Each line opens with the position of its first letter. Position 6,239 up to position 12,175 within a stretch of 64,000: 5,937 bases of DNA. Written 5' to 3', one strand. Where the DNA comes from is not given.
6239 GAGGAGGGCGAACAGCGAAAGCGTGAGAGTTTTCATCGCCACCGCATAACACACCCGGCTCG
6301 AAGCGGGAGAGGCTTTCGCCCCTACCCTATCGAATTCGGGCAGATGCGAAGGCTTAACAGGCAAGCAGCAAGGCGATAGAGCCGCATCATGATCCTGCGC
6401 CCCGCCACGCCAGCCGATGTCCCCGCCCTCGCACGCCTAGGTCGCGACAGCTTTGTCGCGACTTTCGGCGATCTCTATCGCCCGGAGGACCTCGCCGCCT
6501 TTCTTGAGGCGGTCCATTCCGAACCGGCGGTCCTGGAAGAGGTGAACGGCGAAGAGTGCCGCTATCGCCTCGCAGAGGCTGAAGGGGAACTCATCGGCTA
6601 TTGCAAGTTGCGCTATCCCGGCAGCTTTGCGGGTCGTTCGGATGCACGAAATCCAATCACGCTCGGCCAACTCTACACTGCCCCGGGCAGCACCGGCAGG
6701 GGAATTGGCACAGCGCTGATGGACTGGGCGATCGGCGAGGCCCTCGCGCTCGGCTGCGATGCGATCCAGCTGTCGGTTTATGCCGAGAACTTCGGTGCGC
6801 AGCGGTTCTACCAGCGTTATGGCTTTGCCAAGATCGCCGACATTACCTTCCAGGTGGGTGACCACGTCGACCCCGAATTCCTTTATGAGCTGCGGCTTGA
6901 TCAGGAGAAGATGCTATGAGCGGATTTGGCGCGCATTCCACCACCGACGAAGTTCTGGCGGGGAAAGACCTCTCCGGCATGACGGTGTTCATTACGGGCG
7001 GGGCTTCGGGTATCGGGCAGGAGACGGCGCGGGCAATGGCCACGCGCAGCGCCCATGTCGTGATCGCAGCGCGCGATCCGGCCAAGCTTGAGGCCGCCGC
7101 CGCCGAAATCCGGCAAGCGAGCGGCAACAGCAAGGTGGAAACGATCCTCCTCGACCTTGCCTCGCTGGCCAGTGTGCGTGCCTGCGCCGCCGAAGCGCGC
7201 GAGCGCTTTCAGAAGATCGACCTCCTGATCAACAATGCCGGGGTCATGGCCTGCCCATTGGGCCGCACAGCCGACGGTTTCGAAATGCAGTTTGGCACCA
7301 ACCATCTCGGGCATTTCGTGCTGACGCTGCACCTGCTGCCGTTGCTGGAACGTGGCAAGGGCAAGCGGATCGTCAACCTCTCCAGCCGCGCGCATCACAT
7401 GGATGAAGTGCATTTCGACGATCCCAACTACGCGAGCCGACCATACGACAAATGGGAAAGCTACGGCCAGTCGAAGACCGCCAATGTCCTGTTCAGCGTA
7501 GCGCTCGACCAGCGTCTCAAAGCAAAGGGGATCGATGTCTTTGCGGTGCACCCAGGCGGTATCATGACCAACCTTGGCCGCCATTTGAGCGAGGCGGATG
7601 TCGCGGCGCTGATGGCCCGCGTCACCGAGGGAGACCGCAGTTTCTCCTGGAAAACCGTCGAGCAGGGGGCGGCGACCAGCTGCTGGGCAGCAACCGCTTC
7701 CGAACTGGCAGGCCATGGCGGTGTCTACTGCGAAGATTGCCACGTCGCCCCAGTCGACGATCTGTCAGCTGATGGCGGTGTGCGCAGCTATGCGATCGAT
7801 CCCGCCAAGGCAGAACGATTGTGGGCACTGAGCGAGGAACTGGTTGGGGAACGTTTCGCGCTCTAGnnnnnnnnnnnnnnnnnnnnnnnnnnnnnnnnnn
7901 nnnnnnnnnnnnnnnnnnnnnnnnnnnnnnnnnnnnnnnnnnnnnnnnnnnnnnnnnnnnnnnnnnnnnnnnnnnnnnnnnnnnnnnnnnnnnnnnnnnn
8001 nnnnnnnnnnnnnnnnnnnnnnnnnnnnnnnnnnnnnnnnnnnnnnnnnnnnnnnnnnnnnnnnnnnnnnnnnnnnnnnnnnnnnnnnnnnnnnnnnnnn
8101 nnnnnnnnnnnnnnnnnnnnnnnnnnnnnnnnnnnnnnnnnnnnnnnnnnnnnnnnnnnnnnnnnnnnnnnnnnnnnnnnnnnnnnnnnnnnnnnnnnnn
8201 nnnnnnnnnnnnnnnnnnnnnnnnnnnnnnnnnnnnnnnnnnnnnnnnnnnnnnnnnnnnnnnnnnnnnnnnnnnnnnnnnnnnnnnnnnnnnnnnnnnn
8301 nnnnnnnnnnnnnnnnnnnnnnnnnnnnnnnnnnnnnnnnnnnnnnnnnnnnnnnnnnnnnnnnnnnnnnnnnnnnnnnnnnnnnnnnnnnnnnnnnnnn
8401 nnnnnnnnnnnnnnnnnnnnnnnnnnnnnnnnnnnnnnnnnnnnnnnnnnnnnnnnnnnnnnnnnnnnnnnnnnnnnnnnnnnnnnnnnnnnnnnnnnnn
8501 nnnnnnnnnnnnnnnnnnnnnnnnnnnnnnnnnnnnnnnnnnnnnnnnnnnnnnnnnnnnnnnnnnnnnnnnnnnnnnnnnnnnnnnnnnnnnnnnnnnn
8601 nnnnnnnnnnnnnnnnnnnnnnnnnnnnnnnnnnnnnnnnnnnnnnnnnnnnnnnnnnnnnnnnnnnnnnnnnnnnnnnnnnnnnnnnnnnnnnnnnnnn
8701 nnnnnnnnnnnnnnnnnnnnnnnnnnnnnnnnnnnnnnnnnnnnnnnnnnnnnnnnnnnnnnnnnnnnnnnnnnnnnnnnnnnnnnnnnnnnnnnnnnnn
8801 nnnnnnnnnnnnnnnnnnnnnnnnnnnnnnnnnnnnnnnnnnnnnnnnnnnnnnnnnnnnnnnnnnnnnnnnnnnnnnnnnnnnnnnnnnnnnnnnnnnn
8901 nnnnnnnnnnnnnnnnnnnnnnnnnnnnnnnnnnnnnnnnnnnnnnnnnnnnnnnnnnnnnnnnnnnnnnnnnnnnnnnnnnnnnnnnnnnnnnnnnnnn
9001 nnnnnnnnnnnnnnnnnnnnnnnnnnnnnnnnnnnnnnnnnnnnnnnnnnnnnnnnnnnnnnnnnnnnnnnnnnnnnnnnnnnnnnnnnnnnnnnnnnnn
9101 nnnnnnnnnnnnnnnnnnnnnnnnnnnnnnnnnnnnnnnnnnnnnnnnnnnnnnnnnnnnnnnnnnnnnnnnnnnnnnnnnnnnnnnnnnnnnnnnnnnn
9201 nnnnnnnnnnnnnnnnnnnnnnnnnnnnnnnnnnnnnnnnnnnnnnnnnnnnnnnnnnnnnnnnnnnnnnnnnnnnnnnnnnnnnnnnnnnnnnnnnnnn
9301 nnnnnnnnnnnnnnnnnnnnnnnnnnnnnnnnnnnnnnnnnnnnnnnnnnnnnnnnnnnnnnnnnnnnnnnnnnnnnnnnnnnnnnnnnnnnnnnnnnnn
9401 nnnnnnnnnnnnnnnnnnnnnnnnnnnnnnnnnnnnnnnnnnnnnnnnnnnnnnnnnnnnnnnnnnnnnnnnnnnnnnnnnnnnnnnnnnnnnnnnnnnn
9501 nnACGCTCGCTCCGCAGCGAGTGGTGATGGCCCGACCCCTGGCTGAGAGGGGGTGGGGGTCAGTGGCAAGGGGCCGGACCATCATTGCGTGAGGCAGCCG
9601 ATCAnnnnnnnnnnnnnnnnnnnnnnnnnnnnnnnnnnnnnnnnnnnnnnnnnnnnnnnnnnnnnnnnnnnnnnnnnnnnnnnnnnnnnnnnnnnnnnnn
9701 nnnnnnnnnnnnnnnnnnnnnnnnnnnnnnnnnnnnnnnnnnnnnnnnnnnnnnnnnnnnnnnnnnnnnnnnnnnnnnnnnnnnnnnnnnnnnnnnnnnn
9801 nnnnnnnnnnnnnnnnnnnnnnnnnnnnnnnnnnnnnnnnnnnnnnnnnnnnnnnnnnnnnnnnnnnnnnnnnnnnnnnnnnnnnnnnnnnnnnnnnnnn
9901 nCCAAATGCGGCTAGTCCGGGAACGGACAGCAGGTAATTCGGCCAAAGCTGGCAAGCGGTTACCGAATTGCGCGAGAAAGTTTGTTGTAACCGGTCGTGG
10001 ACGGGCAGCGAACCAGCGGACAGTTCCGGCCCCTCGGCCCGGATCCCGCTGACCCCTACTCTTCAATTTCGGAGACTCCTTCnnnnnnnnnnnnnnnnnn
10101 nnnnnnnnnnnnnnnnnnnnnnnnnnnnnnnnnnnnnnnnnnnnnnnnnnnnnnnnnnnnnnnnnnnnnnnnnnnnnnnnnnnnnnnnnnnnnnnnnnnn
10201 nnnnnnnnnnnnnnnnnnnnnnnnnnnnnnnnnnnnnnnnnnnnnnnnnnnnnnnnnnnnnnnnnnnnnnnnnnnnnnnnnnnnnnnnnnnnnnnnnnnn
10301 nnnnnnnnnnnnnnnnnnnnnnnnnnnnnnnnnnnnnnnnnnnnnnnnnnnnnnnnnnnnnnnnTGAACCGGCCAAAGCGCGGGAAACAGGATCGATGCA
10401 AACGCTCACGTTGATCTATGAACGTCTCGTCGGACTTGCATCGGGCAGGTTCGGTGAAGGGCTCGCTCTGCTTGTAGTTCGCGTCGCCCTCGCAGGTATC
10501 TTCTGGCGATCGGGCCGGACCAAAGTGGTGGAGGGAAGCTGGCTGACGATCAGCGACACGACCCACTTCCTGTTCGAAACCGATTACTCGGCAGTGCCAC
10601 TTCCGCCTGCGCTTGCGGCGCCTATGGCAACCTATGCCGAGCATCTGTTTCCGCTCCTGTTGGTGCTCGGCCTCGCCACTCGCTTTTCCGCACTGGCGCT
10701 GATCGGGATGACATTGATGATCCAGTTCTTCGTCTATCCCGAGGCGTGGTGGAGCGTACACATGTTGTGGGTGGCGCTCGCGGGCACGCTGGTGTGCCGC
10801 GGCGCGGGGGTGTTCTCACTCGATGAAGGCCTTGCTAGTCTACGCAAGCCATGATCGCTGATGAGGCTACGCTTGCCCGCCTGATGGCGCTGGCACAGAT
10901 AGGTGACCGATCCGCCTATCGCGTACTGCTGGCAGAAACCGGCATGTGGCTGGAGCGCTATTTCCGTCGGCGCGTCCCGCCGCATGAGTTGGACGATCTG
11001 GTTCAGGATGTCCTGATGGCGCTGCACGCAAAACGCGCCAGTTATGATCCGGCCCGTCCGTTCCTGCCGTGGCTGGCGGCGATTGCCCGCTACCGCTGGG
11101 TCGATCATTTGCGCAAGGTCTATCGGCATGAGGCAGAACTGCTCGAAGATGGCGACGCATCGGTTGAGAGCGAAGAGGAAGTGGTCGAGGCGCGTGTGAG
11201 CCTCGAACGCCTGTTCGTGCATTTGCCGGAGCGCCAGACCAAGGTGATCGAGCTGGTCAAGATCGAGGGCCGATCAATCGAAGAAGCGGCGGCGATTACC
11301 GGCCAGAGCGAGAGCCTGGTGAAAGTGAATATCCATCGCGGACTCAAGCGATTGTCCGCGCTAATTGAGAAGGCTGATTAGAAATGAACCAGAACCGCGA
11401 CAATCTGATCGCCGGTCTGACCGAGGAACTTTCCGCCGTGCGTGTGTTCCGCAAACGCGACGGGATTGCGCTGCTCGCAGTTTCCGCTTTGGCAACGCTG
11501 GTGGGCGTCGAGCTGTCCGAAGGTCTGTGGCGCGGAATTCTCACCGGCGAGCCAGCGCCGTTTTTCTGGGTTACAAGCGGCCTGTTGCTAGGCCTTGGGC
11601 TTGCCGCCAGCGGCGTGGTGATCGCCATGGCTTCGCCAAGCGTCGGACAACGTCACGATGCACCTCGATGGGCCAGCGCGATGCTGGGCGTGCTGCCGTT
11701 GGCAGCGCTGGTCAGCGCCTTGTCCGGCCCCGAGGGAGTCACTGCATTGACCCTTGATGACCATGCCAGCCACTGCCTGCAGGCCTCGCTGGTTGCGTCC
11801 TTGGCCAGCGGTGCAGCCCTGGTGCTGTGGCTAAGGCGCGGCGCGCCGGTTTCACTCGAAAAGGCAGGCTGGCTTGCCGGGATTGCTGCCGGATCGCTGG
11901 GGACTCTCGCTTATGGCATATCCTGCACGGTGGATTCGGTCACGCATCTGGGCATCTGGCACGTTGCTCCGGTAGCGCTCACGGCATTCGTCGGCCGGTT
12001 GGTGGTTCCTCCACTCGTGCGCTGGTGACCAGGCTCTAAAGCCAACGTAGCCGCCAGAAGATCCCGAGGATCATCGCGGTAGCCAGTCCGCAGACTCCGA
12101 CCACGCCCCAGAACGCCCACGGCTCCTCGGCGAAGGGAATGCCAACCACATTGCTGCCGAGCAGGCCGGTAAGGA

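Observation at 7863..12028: Bufferin-type RiPP locus: one MNIO pair, two precursor classes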

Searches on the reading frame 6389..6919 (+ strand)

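Call 65: search_protein_families(library=pfam, proteins=[window:6389-6919:+], max_evalue=0.0001)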
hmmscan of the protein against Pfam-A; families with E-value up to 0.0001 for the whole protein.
window:6389-6919:+ (176 aa): 4 families
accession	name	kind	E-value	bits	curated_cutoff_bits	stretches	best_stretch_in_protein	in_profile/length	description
PF00583.31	Acetyltransf_1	-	1.6e-17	64.2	20.7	1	45-146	23-116/116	Acetyltransferase (GNAT) family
PF13508.13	Acetyltransf_7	-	2.7e-12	47.3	27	1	58-147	4-83/84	Acetyltransferase (GNAT) domain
PF13673.13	Acetyltransf_10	-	9.5e-11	42.2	23.6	1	30-151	5-112/128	Acetyltransferase (GNAT) domain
PF13302.13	Acetyltransf_3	-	1.1e-09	39.5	25.4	1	2-146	3-137/138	Acetyltransferase (GNAT) domain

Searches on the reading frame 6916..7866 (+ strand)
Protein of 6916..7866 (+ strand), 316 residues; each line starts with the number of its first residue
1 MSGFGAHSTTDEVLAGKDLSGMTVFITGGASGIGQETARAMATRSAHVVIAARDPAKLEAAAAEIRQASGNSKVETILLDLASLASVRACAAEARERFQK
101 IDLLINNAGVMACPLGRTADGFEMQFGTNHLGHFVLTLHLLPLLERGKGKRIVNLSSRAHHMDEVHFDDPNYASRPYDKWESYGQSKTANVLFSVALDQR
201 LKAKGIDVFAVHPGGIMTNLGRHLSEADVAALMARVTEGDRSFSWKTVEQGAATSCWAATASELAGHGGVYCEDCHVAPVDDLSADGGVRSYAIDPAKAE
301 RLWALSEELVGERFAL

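Call 65: search_protein_families(library=pfam, proteins=[window:6916-7866:+], max_evalue=0.0001)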
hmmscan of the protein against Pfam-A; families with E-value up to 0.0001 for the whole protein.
window:6916-7866:+ (316 aa): 3 families
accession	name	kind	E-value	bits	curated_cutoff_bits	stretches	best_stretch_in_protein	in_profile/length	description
PF00106.31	adh_short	-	1.5e-36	126.2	26.6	1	23-226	2-192/195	short chain dehydrogenase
PF13561.12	adh_short_C2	-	1e-22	81.4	27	1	30-228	3-188/236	Enoyl-(Acyl carrier protein) reductase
PF08659.16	KR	-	2e-10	41.3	22.6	1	23-112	2-93/180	KR domain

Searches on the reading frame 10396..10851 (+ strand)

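Call 3: search_protein_families(library=pfam, proteins=[window:10396-10851:+], max_evalue=0.01)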
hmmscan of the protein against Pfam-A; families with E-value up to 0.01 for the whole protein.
seq(152 aa): 2 families
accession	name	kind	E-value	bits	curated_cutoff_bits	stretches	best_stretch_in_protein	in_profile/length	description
PF07681.17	DoxX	-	5.7e-18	65.8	23.6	1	24-114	1-84/85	DoxX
PF04173.18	DoxD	-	1e-05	26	22.7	1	77-146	70-144/167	TQO small subunit DoxD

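Call 4: search_protein_families(library=ncbifam, proteins=[window:10396-10851:+], max_evalue=0.01)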
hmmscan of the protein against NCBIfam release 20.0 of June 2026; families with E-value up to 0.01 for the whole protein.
seq(152 aa): 1 family
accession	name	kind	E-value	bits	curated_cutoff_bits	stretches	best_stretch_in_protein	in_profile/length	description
NF050144.1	matur_HvfX_fam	equivalog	2.4e-12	47.3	80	1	23-120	2-94/165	HvfX family Cu-binding RiPP maturation protein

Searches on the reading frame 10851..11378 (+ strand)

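Call 3: search_protein_families(library=pfam, proteins=[window:10851-11378:+], max_evalue=0.01)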
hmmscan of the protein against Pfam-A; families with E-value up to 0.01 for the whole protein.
seq(176 aa): 4 families
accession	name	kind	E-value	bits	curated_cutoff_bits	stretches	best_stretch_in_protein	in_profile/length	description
PF08281.18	Sigma70_r4_2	-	9.1e-13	48.1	25.7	1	117-168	3-54/54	Sigma-70, region 4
PF04542.20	Sigma70_r2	-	3.5e-11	43.2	24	1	33-89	8-67/71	Sigma-70 region 2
PF04545.22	Sigma70_r4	-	1.8e-08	34.2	24.1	1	123-168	3-48/50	Sigma-70, region 4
PF07638.17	Sigma70_ECF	-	7.3e-06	26.4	21.1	1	97-161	108-172/185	ECF sigma factor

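Call 4: search_protein_families(library=ncbifam, proteins=[window:10851-11378:+], max_evalue=0.01)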
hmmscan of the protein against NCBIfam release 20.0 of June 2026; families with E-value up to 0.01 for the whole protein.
seq(176 aa): 70 families (the best 25 are shown)
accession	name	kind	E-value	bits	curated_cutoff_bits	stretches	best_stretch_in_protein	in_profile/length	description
NF009191.0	PRK12539.1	subfamily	1.3e-45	155.3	171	1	1-174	1-181/185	sigma-70 family RNA polymerase sigma factor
NF009188.0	PRK12536.1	subfamily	8e-44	149.8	250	1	4-174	13-188/190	RNA polymerase sigma factor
NF009165.0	PRK12512.1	equivalog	9.4e-35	119.9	198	1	3-173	4-180/184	RNA polymerase sigma factor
TIGR02937.1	sigma70-ECF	superfamily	1.3e-20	73.7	42.9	1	35-169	19-162/165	sigma-70 family RNA polymerase sigma factor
NF007230.0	PRK09648.1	subfamily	1.3e-19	70.7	209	1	3-175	8-192/195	RNA polymerase sigma factor ShbA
NF009166.1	PRK12513.1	equivalog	1e-16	61.2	206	1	5-171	6-185/193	RNA polymerase sigma factor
NF058625.1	sigma_PG0214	equivalog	1e-16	61.1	130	1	47-174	31-163/170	GFO_1088 family ECF-type sigma factor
TIGR02989.1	Sig-70_gvs1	subfamily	2e-16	60.3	124.55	1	29-169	9-155/158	RNA polymerase sigma-70 factor, Rhodopirellula/Verrucomicrobium family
TIGR02959.1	SigZ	equivalog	7.1e-15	55.2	168.65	1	34-174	8-150/170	RNA polymerase sigma factor SigZ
NF009186.0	PRK12534.1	equivalog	1e-14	54.8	267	1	6-174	10-187/187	RNA polymerase sigma factor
NF007215.0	PRK09637.1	equivalog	1.7e-14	54.2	212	1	34-173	14-155/181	RNA polymerase sigma factor SigZ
NF007225.0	PRK09643.1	equivalog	3.7e-14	52.9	190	1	4-174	10-184/204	RNA polymerase sigma factor SigM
TIGR02950.1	SigM_subfam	subfamily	8.8e-14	51.6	147.95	1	45-172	25-158/159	RNA polymerase sigma factor, SigM family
TIGR02983.1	SigE-fam_strep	subfamily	2.6e-13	50.2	141.55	1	44-174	30-160/162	SigE family RNA polymerase sigma factor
NF009168.0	PRK12515.1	subfamily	2.8e-12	46.5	236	1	8-175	9-182/189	RNA polymerase sigma factor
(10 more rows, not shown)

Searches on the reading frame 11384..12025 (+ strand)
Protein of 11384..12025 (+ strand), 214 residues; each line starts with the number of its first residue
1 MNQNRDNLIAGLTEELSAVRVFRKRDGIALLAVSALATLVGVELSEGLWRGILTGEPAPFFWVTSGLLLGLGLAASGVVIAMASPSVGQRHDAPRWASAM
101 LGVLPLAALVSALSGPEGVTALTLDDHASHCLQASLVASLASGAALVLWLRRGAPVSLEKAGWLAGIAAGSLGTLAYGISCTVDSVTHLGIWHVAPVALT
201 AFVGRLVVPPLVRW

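Call 3: search_protein_families(library=pfam, proteins=[window:11384-12025:+], max_evalue=0.01)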
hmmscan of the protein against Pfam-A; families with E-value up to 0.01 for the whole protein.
seq(214 aa): 1 family
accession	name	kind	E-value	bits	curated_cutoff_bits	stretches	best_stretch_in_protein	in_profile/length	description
PF06532.16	NrsF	-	2.2e-38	132.6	26.8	1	12-214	1-204/204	Negative regulator of sigma F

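Call 4: search_protein_families(library=ncbifam, proteins=[window:11384-12025:+], max_evalue=0.01)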
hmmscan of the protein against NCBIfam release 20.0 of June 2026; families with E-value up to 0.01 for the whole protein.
seq(214 aa): 1 family
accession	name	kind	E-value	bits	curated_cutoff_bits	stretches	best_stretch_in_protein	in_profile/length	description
NF042994.1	AntiSigF_NrsF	equivalog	6.4e-09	35.6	300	1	6-214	4-214/214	anti-sigma-F factor NrsF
